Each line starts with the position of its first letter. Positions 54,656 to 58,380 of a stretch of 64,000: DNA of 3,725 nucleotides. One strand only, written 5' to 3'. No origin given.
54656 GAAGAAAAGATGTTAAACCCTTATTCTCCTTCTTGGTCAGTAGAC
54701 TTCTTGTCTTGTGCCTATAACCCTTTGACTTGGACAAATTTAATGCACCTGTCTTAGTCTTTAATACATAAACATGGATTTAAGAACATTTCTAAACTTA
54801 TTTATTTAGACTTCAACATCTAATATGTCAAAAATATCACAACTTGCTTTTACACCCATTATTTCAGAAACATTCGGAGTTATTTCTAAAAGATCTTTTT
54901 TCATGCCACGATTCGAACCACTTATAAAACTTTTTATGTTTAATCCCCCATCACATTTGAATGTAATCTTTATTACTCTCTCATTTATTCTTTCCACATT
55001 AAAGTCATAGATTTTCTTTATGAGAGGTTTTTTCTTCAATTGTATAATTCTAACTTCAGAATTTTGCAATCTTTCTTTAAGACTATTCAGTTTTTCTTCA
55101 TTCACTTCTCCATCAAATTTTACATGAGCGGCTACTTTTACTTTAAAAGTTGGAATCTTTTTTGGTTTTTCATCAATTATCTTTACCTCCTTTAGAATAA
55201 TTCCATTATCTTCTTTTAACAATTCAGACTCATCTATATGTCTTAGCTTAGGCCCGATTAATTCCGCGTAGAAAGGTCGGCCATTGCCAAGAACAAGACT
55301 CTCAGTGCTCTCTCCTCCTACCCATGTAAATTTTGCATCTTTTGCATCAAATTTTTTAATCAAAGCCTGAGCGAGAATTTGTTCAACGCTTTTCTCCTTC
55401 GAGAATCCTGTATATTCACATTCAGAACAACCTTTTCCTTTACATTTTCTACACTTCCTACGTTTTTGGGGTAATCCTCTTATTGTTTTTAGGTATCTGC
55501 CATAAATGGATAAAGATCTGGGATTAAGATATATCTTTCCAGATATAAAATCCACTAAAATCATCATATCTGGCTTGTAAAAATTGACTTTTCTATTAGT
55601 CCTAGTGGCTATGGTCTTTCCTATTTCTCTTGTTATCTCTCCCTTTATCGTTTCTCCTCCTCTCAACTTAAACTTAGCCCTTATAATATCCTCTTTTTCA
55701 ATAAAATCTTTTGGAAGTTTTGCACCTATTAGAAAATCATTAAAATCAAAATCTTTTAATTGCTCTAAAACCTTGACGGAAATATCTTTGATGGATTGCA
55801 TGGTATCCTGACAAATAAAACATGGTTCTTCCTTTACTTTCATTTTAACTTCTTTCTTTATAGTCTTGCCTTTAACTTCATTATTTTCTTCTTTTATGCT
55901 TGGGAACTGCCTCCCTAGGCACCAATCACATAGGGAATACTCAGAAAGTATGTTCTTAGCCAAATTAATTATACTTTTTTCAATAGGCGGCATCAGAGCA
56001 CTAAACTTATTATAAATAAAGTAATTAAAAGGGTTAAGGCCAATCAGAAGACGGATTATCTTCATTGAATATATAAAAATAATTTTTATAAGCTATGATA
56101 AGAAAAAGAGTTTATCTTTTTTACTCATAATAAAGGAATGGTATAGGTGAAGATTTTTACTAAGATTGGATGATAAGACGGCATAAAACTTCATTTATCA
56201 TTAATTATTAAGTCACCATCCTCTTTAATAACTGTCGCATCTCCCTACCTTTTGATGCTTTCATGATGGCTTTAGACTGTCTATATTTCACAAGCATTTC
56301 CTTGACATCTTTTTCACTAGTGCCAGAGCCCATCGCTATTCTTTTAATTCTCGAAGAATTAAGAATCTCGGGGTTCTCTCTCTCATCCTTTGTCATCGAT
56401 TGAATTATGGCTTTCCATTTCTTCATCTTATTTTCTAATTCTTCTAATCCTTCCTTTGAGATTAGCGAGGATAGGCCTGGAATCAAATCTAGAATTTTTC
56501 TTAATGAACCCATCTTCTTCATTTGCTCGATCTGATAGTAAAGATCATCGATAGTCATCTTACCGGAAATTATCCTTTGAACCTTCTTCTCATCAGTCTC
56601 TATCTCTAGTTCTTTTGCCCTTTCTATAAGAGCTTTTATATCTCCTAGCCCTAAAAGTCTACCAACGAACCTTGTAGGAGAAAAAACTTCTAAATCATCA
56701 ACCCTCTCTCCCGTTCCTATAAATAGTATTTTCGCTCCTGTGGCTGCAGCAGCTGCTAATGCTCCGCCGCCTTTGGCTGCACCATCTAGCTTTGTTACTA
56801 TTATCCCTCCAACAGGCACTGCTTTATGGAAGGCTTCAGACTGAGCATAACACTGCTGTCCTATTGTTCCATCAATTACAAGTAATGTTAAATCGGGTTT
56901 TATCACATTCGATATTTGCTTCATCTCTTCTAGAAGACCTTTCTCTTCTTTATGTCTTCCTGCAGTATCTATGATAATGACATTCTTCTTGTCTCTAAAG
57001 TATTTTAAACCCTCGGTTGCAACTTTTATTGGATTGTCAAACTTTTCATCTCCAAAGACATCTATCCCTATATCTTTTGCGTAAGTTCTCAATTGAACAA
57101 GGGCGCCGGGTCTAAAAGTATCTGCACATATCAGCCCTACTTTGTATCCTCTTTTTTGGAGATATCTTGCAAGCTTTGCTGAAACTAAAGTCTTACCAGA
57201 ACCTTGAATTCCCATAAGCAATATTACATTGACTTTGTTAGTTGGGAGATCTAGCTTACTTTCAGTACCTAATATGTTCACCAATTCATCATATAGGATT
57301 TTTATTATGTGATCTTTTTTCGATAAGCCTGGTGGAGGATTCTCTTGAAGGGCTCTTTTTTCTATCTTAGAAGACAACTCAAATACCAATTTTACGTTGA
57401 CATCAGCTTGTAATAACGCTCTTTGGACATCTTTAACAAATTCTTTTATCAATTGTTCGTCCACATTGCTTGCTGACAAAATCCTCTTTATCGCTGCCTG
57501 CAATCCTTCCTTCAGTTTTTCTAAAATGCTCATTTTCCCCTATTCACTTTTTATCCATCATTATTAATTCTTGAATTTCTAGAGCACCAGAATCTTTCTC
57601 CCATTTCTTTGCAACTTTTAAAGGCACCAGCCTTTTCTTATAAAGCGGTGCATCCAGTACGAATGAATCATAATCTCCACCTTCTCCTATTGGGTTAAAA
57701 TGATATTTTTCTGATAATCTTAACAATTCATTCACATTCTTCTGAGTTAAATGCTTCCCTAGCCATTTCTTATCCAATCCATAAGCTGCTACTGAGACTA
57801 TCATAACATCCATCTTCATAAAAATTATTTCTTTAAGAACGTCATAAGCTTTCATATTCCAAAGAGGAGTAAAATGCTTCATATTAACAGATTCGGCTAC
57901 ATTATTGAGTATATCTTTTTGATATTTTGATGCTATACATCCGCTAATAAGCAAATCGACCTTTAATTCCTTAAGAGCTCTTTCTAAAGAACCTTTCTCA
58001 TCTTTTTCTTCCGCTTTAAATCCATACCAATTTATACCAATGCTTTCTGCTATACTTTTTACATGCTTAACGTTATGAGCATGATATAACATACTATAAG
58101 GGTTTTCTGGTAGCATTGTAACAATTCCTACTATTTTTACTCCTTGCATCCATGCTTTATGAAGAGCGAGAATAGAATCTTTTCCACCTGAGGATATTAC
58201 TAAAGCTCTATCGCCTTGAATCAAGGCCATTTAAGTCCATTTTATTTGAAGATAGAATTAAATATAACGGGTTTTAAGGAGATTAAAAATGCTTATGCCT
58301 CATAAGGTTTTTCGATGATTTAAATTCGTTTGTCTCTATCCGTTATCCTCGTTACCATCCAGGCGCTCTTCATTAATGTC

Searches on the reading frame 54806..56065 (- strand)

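Call 55: search_protein_families(library=pfam, proteins=[window:54806-56065:-], max_evalue=0.0001)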
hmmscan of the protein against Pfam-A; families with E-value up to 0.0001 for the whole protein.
window:54806-56065:- (419 aa): 2 families
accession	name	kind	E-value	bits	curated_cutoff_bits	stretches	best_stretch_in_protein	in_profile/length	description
PF21238.2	Pus10_C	-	2.5e-22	80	27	1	187-417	2-231/232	Pus10, C-terminal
PF22023.1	Pus10_THUMP_arc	-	6.3e-21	74.7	28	1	98-172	4-78/78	Pus10 THUMP domain, archaeal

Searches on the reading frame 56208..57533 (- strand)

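Call 55: search_protein_families(library=pfam, proteins=[window:56208-57533:-], max_evalue=0.0001)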
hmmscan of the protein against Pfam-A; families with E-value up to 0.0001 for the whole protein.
window:56208-57533:- (441 aa): 5 families
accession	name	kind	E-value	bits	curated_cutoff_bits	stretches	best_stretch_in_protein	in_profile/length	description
PF00448.28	SRP54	-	6.2e-69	232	22.7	1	102-295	2-196/196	SRP54-type protein, GTPase domain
PF02978.25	SRP_SPB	-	3.2e-31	108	27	1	325-424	1-91/91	Signal peptide binding domain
PF02881.24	SRP54_N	-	1.3e-17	64.2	22.4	1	7-84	1-75/75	SRP54-type protein, helical bundle domain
PF01656.29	CbiA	-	6.4e-06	26.6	25.4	1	111-323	9-80/125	CobQ/CobB/MinD/ParA nucleotide binding domain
PF13401.12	AAA_22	-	3.8e-05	24.5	27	0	102-210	6-110/130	AAA domain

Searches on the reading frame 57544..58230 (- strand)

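Call 55: search_protein_families(library=pfam, proteins=[window:57544-58230:-], max_evalue=0.0001)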
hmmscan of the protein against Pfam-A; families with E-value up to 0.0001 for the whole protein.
window:57544-58230:- (228 aa): 1 family
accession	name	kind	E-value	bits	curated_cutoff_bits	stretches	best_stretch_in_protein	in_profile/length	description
PF01902.24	Diphthami_syn_2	-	9.3e-59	199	23.2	1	8-221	2-216/219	Diphthamide synthase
